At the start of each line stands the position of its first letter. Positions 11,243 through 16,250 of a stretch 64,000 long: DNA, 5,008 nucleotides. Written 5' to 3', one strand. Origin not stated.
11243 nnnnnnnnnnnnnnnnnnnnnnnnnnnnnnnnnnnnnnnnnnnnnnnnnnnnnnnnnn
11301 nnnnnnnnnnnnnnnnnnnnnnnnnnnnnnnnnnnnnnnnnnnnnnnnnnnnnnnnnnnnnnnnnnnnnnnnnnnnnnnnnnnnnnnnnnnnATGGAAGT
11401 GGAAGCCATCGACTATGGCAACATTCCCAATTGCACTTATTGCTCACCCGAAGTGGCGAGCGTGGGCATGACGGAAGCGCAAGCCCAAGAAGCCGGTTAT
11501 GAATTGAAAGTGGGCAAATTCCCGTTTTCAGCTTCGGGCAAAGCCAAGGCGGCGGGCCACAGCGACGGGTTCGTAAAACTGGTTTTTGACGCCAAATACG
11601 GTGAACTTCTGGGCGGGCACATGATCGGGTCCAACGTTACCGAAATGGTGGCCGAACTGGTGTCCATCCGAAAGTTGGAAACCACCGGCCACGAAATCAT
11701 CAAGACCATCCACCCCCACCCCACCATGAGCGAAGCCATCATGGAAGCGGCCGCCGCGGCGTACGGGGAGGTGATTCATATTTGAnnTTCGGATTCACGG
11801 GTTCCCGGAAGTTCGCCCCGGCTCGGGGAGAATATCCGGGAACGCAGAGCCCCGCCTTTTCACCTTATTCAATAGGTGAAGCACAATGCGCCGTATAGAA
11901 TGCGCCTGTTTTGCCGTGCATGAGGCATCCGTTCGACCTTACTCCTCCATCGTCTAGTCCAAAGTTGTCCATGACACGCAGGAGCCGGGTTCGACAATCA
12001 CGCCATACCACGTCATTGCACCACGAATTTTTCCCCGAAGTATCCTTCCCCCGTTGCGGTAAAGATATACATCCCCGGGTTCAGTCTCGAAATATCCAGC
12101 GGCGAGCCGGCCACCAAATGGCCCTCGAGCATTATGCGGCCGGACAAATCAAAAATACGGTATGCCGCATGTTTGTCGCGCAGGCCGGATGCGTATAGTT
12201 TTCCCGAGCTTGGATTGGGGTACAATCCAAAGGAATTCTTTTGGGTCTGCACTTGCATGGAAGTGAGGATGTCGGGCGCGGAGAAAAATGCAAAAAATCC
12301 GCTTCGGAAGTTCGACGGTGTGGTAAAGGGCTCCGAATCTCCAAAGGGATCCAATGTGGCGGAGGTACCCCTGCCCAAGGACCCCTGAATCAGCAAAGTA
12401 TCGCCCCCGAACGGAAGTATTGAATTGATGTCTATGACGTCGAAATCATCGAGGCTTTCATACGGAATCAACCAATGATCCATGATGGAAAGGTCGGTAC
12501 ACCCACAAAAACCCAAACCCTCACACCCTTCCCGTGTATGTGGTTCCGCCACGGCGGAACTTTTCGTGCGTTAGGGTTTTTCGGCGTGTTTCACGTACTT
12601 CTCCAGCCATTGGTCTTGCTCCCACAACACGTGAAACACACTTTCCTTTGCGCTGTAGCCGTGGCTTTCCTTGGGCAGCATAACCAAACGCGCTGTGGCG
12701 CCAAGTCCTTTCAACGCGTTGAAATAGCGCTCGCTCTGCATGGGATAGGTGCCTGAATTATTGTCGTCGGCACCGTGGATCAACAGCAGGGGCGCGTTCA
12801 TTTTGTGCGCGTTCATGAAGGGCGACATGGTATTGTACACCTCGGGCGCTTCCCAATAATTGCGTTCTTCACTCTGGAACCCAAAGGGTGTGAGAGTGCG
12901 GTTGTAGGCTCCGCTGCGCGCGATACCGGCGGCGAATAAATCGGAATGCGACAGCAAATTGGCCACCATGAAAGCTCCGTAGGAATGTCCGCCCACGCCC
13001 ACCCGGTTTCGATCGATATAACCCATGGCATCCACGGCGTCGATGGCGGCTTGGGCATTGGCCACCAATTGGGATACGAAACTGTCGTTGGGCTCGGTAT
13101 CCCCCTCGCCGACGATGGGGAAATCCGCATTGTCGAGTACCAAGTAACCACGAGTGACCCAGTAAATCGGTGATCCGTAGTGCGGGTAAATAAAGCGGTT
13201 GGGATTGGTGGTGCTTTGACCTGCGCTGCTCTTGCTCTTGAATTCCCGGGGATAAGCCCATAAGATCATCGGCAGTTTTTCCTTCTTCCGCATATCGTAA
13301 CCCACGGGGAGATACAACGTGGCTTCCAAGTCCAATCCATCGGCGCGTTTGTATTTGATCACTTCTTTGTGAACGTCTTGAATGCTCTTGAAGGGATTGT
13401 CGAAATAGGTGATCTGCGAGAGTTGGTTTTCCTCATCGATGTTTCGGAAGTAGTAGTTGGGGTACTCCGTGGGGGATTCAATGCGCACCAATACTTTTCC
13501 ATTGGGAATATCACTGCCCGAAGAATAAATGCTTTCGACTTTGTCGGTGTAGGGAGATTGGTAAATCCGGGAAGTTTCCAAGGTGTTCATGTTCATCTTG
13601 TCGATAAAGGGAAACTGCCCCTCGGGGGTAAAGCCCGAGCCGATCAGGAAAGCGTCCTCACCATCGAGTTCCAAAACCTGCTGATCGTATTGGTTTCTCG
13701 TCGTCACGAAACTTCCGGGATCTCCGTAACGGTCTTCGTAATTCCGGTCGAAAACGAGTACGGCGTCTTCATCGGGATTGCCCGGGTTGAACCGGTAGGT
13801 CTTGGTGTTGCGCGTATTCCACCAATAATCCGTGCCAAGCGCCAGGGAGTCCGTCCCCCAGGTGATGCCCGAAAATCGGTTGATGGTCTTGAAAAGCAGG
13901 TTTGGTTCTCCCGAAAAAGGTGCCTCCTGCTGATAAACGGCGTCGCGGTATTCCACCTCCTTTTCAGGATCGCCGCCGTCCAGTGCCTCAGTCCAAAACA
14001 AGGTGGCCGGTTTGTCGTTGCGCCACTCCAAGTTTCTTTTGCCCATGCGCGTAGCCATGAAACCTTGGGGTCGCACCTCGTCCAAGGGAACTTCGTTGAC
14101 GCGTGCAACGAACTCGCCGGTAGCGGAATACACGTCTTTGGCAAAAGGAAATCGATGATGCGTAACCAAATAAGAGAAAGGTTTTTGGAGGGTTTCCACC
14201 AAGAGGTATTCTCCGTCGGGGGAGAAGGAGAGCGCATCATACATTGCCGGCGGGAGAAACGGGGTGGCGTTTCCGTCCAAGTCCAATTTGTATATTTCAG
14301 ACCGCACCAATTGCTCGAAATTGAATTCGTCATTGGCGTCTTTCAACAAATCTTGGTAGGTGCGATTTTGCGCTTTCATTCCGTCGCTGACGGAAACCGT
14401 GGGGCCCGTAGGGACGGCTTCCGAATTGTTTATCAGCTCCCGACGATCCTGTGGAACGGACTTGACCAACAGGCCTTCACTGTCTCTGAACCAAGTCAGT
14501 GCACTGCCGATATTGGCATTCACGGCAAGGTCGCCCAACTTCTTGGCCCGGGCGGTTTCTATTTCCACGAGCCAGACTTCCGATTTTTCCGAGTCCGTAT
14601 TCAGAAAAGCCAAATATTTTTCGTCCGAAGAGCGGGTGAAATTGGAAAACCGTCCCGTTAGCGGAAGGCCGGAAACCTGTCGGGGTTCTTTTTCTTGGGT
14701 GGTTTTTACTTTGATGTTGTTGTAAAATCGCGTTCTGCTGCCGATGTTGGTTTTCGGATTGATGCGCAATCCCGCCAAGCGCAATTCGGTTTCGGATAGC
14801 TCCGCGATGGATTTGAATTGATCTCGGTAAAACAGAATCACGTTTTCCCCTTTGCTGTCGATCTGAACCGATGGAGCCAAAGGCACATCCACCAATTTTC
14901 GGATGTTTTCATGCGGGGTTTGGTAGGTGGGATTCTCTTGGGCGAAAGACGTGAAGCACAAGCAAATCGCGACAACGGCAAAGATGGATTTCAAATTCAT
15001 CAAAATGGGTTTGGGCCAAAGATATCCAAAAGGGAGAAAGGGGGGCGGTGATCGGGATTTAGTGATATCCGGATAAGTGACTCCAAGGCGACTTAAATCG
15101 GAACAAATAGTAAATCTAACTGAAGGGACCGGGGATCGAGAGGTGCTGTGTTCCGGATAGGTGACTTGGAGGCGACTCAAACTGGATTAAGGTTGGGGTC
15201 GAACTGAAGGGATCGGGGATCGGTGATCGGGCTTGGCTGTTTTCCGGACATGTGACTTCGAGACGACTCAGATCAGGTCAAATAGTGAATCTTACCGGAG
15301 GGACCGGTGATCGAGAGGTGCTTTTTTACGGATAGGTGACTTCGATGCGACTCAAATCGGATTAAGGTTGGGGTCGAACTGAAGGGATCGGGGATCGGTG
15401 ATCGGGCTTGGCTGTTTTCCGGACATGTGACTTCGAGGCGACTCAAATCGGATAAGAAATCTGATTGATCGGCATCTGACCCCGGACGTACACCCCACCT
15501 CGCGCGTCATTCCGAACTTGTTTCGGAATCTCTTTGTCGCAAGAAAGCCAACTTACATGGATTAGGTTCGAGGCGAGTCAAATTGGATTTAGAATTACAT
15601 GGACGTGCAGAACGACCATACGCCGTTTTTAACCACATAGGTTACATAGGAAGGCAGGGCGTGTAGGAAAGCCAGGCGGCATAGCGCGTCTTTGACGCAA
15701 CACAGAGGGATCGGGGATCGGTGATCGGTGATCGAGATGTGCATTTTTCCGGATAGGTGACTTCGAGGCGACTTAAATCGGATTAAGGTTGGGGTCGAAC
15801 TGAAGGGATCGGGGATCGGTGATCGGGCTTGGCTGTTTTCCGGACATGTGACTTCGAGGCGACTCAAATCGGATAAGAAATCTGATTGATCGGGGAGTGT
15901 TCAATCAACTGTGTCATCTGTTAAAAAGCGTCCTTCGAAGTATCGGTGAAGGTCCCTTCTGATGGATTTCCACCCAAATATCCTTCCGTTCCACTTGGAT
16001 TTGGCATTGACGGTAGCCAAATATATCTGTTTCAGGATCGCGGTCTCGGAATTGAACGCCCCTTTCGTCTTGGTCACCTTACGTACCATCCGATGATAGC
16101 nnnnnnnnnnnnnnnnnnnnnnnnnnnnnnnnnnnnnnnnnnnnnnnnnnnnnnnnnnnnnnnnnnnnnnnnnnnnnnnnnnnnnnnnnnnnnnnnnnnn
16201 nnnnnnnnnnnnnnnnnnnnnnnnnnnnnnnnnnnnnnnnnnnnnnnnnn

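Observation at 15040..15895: GATC-dense higher-order tandem repeat array upstream of the S9 peptidase (not a CRISPR)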

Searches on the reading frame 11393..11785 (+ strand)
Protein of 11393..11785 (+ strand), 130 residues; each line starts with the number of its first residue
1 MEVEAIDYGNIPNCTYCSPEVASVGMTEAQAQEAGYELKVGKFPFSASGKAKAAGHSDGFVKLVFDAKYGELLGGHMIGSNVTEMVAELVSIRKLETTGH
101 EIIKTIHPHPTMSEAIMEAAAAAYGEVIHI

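Call 12: search_protein_families(library=pfam, proteins=[window:11393-11785:+])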
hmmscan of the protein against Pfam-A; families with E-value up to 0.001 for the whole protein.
window:11393-11785:+ (130 aa): 1 family
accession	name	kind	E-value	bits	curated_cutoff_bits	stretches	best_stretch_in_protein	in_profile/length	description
PF02852.28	Pyr_redox_dim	-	5.8e-39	133.1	25.3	1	11-120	1-110/110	Pyridine nucleotide-disulphide oxidoreductase, dimerisation domain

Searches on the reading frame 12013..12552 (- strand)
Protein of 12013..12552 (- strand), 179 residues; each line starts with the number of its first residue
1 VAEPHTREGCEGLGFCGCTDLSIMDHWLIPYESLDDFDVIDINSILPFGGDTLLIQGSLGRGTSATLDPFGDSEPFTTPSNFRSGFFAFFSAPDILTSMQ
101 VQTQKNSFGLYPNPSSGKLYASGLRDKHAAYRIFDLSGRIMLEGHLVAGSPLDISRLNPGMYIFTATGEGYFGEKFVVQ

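Call 12: search_protein_families(library=pfam, proteins=[window:12013-12552:-])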
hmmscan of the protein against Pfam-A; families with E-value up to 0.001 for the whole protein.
window:12013-12552:- (179 aa): 1 family
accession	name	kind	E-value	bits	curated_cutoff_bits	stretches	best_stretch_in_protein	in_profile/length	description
PF18962.6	Por_Secre_tail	-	2.4e-07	31.4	27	1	110-178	1-75/75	Secretion system C-terminal sorting domain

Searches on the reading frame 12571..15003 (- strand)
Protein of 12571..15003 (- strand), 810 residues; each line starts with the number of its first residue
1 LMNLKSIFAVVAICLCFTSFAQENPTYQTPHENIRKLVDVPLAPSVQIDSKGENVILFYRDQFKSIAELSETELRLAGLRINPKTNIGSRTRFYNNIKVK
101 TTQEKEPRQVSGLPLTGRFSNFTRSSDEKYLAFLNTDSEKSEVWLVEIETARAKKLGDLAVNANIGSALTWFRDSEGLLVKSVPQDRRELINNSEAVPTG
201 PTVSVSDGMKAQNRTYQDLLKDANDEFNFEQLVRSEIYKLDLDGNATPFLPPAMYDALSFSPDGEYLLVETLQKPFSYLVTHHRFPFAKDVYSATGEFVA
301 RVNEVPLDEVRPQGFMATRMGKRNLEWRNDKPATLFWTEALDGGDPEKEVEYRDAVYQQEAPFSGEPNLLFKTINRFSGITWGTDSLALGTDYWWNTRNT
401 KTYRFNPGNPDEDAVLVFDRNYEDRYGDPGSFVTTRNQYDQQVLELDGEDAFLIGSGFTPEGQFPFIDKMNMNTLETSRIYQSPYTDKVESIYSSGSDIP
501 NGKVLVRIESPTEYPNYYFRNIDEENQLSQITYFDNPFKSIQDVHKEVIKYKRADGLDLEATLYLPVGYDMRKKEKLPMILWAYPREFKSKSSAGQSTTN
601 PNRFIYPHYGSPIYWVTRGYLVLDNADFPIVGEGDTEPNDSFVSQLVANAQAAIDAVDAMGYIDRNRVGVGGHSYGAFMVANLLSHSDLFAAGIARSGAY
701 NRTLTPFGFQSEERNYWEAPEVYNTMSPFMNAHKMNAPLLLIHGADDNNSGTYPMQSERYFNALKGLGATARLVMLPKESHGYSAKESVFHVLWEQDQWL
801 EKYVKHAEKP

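Call 12: search_protein_families(library=pfam, proteins=[window:12571-15003:-])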
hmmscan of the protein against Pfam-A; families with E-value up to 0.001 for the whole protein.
window:12571-15003:- (810 aa): 4 families
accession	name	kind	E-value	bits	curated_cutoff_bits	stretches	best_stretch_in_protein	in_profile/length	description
PF00326.27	Peptidase_S9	-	2.3e-25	89.8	22.6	1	650-805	48-211/213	Prolyl oligopeptidase family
PF02129.25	Peptidase_S15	-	1.4e-08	35.2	23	1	555-685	1-114/262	X-Pro dipeptidyl-peptidase (S15 family)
PF12697.13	Abhydrolase_6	-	0.00011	23.3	26.3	1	632-805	37-184/217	Alpha/beta hydrolase family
PF01738.24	DLH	-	0.00031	20.8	21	1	643-789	74-194/217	Dienelactone hydrolase family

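Call 20: find_encoding_contigs(protein=window:12571-15003:-, flank=10000, max_places=10)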
Protein window:12571-15003:- (810 aa): no gene with exactly this product is on record in the collection.

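Call 21: find_encoding_contigs(protein=window:12571-15000:-, flank=10000, max_places=10)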
Protein window:12571-15000:- (809 aa): 1 contig read that carries it; 1 place shown.
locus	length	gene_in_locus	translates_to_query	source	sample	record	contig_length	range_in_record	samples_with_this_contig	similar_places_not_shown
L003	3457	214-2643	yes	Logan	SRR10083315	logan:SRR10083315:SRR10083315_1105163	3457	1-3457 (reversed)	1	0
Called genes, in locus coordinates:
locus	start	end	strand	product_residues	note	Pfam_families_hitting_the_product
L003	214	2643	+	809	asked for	PF02129:Peptidase_S15 (weak), PF00326:Peptidase_S9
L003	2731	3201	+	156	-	PF18962:Por_Secre_tail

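Call 23: find_related_loci(query=window:12571-15000:-, collection=genome_contigs, flank=10000)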
Query window:12571-15000:- (809 aa) in genome_contigs; peptide patterns used: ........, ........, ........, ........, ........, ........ (x = any residue, [..] = any of these).
598 stretches matched a pattern (row limit reached: there are more); 554 encode a relative of the query (tblastn E <= 1e-3); the best 80 are kept; 80 distinct loci.
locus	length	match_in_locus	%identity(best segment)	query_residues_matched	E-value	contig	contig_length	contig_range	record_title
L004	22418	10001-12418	82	1-806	0e+0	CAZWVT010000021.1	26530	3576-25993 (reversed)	MAG TPA_asm: uncultured Flavobacteriaceae bacterium isolate SRP220891_co3_638 genome assembly, contig: NODE_2046_length_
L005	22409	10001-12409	68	3-805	0e+0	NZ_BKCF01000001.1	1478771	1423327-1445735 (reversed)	Patiriisocius marinistellae strain KK4 sequence01, whole genome shotgun sequence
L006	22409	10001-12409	68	3-805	0e+0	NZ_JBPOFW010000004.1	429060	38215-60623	MAG: Patiriisocius sp. isolate MAG_03 MAG_03_4, whole genome shotgun sequence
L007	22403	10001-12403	66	2-805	0e+0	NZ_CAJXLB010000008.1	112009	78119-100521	MAG: uncultured Winogradskyella sp. isolate SRR6201692_bin.1_MetaBAT_v2.12.1_MAG, whole genome shotgun sequence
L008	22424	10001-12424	65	1-808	0e+0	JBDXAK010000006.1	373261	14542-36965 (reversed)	MAG: Gilvibacter sp. isolate CI.39.F.A3_536_63 CI_39_F_A3_536_63_000000000006, whole genome shotgun sequence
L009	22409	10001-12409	66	4-807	0e+0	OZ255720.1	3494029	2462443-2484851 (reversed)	MAG: Gilvibacter sp. isolate a9052ea4-757a-456f-828b-fd418c90d347 genome assembly, chromosome: 1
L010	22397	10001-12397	67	3-805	0e+0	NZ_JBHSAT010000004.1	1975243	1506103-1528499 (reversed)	Winogradskyella maritima strain CECT 8979 GCM70011605_12, whole genome shotgun sequence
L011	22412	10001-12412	65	3-809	0e+0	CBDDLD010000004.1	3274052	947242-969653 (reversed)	MAG: Winogradskyella sp. isolate 51c473a8-4a36-46fe-8b21-ca61f09b1b53 genome assembly, contig: chromosome_2, whole genom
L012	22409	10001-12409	66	3-808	0e+0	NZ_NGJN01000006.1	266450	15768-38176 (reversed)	Winogradskyella aurantia strain WNB302 contig6, whole genome shotgun sequence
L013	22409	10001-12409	65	3-808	0e+0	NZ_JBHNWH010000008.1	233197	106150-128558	Winogradskyella sp. A3E31 scaffold_8_length=233198, whole genome shotgun sequence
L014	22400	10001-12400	65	3-805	0e+0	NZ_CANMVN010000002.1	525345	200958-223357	Uncultured Psychroserpens sp. isolate N2Y086-Z.fasta NODE_2, whole genome shotgun sequence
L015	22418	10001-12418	65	3-808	0e+0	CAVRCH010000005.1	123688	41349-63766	MAG: uncultured Cytophagales bacterium isolate MFD03250.bin.2.34 genome assembly, contig: contig_16789, whole genome sho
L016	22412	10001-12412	65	2-805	0e+0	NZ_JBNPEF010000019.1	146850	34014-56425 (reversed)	MAG: Marivirga sp. isolate fr_S2C459_1 S2CNODE_55_length_146850_cov_14_851591, whole genome shotgun sequence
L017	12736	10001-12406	65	3-805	0e+0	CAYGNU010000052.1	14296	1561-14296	MAG TPA_asm: uncultured Roseivirgaceae bacterium isolate ERP117304_co1_21 genome assembly, contig: NODE_4151_length_1429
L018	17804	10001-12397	66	5-805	0e+0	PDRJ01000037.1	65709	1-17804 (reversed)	MAG: Bacteroidetes bacterium isolate DOLZORAL124_46_22 DolZOral124_scaffold_756, whole genome shotgun sequence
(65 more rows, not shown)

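Call 40: find_homologous_proteins(query=window:12571-15000:-, max_evalue=1e-100)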
Query window:12571-15000:- (809 aa): 7689 proteins with E <= 1e-100 among 8000 candidates; the best 120 are listed.
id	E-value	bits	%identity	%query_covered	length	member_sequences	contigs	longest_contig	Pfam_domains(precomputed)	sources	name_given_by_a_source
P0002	0.0e+0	1748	93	100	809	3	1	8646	PF02129.25,PF00326.28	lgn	-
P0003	0.0e+0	1563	82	100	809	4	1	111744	PF02129.25,PF00326.28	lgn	-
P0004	0.0e+0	1562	82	100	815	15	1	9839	PF02129.25,PF00326.28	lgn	-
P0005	0.0e+0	1382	74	97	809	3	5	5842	PF02129.25,PF00326.28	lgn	-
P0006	0.0e+0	1367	73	98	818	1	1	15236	PF02129.25,PF00326.28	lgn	-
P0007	0.0e+0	1355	70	100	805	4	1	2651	PF02129.25,PF00326.28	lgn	-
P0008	0.0e+0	1327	69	100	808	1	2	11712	PF02129.25,PF00326.28,PF26549.1,PF01738.25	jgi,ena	-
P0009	0.0e+0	1327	68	100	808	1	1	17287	PF02129.25,PF00326.28,PF01738.25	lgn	-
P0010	0.0e+0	1322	68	100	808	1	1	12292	PF02129.25,PF00326.28,PF26549.1,PF01738.25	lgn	-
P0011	0.0e+0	1317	68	100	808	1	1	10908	PF02129.25,PF00326.28,PF01738.25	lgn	-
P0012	0.0e+0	1316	68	100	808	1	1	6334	PF02129.25,PF00326.28,PF01738.25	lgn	-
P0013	0.0e+0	1315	70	100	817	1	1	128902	PF02129.25,PF00326.28,PF26549.1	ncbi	-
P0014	0.0e+0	1313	68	100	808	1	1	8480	PF02129.25,PF00326.28,PF01738.25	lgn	-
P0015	0.0e+0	1313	68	100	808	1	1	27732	PF02129.25,PF00326.28,PF01738.25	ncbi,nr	ncbi:MAG TPA: prolyl oligopeptidase family serine peptidase [Aequorivita sp.]|nr:prolyl oligopeptida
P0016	0.0e+0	1313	69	99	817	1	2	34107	PF02129.25,PF00326.28,PF26549.1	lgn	-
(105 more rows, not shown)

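Call 41: find_encoding_contigs(protein=P0002, flank=10000, max_places=10)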
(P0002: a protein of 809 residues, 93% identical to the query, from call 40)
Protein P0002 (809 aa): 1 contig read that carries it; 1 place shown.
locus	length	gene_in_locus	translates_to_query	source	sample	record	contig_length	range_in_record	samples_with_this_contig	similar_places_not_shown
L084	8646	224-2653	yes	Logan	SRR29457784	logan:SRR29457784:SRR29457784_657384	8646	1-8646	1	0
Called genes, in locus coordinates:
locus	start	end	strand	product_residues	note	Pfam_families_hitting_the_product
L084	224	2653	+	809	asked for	PF02129:Peptidase_S15 (weak), PF00326:Peptidase_S9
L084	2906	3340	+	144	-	-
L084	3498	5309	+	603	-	PF18962:Por_Secre_tail (weak)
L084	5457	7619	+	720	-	PF01483:P_proprotein, PF24595:DUF7619, PF18962:Por_Secre_tail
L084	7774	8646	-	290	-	?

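Call 42: find_encoding_contigs(protein=P0003, flank=10000, max_places=10)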
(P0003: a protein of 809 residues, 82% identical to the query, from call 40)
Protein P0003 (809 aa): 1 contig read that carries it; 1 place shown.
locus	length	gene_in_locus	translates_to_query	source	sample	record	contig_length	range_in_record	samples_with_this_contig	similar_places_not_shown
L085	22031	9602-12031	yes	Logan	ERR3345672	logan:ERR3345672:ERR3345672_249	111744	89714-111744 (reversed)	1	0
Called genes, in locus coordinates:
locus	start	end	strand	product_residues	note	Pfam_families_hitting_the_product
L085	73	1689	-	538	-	PF01564:Spermine_synth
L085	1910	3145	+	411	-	PF07969:Amidohydro_3 (faint), PF01979:Amidohydro_1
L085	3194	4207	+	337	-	PF00491:Arginase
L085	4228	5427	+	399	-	PF00149:Metallophos, PF12850:Metallophos_2 (faint)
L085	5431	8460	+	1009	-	PF13476:AAA_23, PF13555:AAA_29, PF13558:SbcC_Walker_B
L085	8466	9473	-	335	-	PF00108:Thiolase_N (weak), PF08545:ACP_syn_III, PF08541:ACP_syn_III_C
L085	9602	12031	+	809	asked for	PF02129:Peptidase_S15 (faint), PF00326:Peptidase_S9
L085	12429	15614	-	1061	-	PF05140:ResB (weak), PF01578:Cytochrom_C_asm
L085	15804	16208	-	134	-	-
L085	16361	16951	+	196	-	PF00027:cNMP_binding, PF13545:HTH_Crp_2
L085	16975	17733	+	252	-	PF10728:DUF2520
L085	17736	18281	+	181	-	PF08282:Hydrolase_3 (weak)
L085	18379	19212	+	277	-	PF01040:UbiA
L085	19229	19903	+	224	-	-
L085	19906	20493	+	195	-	PF02545:Maf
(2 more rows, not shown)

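Call 45: find_encoding_contigs(protein=P0004, flank=10000, max_places=10)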
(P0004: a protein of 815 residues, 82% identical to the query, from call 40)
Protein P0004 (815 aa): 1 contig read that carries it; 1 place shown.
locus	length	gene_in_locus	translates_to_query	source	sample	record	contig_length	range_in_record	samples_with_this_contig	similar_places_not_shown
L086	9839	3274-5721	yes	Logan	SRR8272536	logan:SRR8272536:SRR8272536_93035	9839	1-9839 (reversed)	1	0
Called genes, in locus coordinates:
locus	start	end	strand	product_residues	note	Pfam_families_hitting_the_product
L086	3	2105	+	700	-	?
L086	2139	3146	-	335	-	PF08545:ACP_syn_III, PF08541:ACP_syn_III_C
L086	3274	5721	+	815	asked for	PF02129:Peptidase_S15 (weak), PF00326:Peptidase_S9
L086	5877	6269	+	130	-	-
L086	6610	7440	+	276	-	PF17973:bMG10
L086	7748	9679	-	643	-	PF16177:ACAS_N, PF00501:AMP-binding, PF13193:AMP-binding_C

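Call 46: find_encoding_contigs(protein=P0005, flank=10000, max_places=10)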
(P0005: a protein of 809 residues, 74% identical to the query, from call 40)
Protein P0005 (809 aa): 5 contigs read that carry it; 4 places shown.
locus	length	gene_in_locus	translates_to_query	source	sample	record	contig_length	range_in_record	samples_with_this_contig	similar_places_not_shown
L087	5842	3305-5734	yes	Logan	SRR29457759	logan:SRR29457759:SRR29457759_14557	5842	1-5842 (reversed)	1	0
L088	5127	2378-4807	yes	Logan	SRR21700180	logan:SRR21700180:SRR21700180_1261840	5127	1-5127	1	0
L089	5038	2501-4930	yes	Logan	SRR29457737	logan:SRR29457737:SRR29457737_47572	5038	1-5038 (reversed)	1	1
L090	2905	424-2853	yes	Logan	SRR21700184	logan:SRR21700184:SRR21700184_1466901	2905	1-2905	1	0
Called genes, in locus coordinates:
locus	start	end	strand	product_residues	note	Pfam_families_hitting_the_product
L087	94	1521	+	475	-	PF00474:SSF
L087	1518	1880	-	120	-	PF13380:CoA_binding_2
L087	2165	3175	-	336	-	PF00108:Thiolase_N (weak), PF08545:ACP_syn_III, PF08541:ACP_syn_III_C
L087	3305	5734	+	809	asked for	PF02129:Peptidase_S15 (weak), PF00326:Peptidase_S9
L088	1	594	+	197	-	?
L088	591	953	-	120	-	PF13380:CoA_binding_2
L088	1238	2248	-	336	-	PF00108:Thiolase_N (weak), PF08545:ACP_syn_III, PF08541:ACP_syn_III_C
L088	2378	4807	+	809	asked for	PF02129:Peptidase_S15 (weak), PF00326:Peptidase_S9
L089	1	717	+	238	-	?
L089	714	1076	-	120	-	PF13380:CoA_binding_2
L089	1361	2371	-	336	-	PF00108:Thiolase_N (weak), PF08545:ACP_syn_III, PF08541:ACP_syn_III_C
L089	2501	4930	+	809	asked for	PF02129:Peptidase_S15 (weak), PF00326:Peptidase_S9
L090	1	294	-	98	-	?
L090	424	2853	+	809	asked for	PF02129:Peptidase_S15 (weak), PF00326:Peptidase_S9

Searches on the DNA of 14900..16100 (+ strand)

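Call 29: search_rna_families(source=window, start=14900, end=16100, threshold=evalue, max_evalue=10, show_alignments=3)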
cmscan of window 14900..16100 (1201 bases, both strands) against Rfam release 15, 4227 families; matches with E-value up to 10: 0.
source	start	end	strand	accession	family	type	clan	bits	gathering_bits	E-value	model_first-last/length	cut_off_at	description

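Call 78: search_dna_similar(query=window:15040-15895:+, collection=plasmids, mode=distant, max_rows=5, max_evalue=0.001)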
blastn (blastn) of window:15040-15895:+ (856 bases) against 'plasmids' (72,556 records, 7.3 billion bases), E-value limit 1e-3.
No match.

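Call 79: search_dna_similar(query=window:15040-15895:+, collection=phages, mode=distant, max_rows=5, max_evalue=0.001)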
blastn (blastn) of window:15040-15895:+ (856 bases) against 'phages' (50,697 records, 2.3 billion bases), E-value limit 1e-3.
No match.
